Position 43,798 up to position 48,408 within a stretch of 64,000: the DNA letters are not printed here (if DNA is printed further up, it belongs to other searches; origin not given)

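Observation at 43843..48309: Monocistronic 1437-aa double-ASKHA activase/dehydratase-like fusion with perfect promoter and terminator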

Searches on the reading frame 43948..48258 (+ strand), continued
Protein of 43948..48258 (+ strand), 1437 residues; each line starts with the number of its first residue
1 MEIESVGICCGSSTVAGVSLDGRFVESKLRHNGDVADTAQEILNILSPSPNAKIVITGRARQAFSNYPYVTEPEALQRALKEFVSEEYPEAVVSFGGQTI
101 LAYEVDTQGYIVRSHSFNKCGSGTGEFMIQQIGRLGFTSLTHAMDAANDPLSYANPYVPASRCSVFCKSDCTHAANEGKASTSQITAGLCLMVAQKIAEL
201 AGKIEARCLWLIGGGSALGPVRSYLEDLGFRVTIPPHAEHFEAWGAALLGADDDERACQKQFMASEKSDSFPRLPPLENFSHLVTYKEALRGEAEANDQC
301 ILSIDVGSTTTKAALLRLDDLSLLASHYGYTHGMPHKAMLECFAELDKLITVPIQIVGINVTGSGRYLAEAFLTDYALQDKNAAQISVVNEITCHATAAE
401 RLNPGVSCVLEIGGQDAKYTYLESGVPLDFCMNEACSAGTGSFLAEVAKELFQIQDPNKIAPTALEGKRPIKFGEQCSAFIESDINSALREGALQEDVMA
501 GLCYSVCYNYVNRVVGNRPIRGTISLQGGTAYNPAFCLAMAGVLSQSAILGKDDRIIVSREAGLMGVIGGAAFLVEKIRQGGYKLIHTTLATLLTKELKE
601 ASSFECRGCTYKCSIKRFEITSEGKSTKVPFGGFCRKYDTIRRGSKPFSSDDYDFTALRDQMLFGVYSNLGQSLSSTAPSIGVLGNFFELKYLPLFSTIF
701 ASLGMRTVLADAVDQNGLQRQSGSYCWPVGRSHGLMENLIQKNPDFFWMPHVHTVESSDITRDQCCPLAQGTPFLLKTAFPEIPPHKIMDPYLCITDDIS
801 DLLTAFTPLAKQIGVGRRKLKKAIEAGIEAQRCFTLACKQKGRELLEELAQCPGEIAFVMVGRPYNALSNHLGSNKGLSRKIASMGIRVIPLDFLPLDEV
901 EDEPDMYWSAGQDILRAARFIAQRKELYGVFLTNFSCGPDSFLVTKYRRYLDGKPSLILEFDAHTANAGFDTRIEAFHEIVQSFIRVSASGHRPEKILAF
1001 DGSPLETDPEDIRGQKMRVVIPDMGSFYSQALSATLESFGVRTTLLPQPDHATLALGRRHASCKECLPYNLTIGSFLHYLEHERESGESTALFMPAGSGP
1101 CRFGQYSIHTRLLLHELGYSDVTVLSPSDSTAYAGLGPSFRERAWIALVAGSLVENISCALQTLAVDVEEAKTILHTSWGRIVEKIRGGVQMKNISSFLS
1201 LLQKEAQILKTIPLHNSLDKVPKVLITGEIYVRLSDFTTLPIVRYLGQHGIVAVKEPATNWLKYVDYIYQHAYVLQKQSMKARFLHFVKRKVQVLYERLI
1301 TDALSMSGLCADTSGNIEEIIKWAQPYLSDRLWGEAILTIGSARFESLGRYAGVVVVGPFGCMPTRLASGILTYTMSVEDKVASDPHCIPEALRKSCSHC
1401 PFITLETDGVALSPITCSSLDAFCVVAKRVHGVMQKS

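Call 72: list_cluster_members(proteins=[P0082, P0032, P0057, P0010, P0006, P0098, P0107, P0001, P0121, P0014])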
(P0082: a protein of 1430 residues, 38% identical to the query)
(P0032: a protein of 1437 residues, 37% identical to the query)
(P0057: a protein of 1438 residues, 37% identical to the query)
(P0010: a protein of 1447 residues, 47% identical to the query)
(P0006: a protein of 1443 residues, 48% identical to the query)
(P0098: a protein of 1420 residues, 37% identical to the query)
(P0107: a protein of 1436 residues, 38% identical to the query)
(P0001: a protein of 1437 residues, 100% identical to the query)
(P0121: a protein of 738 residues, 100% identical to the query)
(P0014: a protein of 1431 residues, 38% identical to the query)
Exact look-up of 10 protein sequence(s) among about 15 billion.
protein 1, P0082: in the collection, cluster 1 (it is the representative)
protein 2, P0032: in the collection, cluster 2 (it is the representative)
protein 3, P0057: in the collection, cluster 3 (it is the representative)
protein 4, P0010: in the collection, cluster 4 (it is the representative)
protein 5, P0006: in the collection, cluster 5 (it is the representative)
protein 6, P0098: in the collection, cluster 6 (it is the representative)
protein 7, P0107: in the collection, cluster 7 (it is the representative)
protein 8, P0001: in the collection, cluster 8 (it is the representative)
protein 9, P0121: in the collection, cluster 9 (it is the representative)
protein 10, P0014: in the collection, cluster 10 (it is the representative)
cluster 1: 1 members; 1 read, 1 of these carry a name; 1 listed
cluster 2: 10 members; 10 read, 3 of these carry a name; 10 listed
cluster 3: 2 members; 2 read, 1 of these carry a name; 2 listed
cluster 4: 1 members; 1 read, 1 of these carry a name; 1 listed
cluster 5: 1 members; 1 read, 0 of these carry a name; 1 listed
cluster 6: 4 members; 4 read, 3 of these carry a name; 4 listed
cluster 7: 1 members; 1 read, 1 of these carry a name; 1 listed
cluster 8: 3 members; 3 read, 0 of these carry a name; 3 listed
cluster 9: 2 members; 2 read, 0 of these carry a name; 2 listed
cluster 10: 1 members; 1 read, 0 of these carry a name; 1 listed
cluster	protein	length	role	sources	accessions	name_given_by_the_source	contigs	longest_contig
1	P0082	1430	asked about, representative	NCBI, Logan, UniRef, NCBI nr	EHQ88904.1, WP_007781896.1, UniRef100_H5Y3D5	acyl-CoA dehydratase activase [Desulfosporosinus youngiae] | CoA-substrate-specific enzyme activase, putative n=1 Tax=Desulfosporosinus youngiae DSM ...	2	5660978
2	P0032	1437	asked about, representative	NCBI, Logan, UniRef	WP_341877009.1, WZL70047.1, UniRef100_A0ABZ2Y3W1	acyl-CoA dehydratase activase [Defluviitalea saccharophila] | Acyl-CoA dehydratase activase n=1 Tax=Defluviitalea saccharophila TaxID=879970 ...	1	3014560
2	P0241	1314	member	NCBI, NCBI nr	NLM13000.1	MAG: CoA activase, partial [Epulopiscium sp.] | CoA activase [Candidatus Epulonipiscium sp.]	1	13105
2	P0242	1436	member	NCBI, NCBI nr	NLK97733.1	MAG: CoA activase [Epulopiscium sp.] | CoA activase [Candidatus Epulonipiscium sp.]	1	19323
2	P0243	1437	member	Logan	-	-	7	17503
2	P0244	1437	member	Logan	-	-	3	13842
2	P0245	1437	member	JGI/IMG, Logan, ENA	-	-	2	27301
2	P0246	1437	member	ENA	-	-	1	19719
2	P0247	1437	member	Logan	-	-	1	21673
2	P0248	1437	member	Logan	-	-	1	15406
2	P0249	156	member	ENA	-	-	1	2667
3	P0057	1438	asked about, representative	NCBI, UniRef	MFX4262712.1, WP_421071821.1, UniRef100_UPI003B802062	acyl-CoA dehydratase activase [Pelotomaculum propionicicum] | acyl-CoA dehydratase activase n=1 Tax=Pelotomaculum propionicicum TaxID=258475 ...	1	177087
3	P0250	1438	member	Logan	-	-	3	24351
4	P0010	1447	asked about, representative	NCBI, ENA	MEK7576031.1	MAG: acyl-CoA dehydratase activase [Patescibacteria group bacterium]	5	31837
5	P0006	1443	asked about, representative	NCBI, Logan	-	-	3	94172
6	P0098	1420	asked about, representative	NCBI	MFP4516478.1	MAG: acyl-CoA dehydratase activase [Desulfovibrionales bacterium]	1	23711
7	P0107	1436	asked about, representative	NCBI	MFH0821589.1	MAG: acyl-CoA dehydratase activase [Pseudomonadota bacterium]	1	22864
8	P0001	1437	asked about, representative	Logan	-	-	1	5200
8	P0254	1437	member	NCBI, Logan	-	-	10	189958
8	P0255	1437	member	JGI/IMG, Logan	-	-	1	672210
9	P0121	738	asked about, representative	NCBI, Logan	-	-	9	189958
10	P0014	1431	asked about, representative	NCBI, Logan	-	-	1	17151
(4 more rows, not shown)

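Call 77: search_protein_families(library=pfam, proteins=[L009:4372-5973:+], max_evalue=0.00001)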
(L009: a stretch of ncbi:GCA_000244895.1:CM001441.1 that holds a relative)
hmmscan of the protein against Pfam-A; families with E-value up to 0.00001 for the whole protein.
L009:4372-5973:+ (534 aa): 1 family
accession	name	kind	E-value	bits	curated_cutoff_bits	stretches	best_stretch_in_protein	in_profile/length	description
PF04055.27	Radical_SAM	-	1.4e-07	32.3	29.5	1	190-341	5-159/166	Radical SAM superfamily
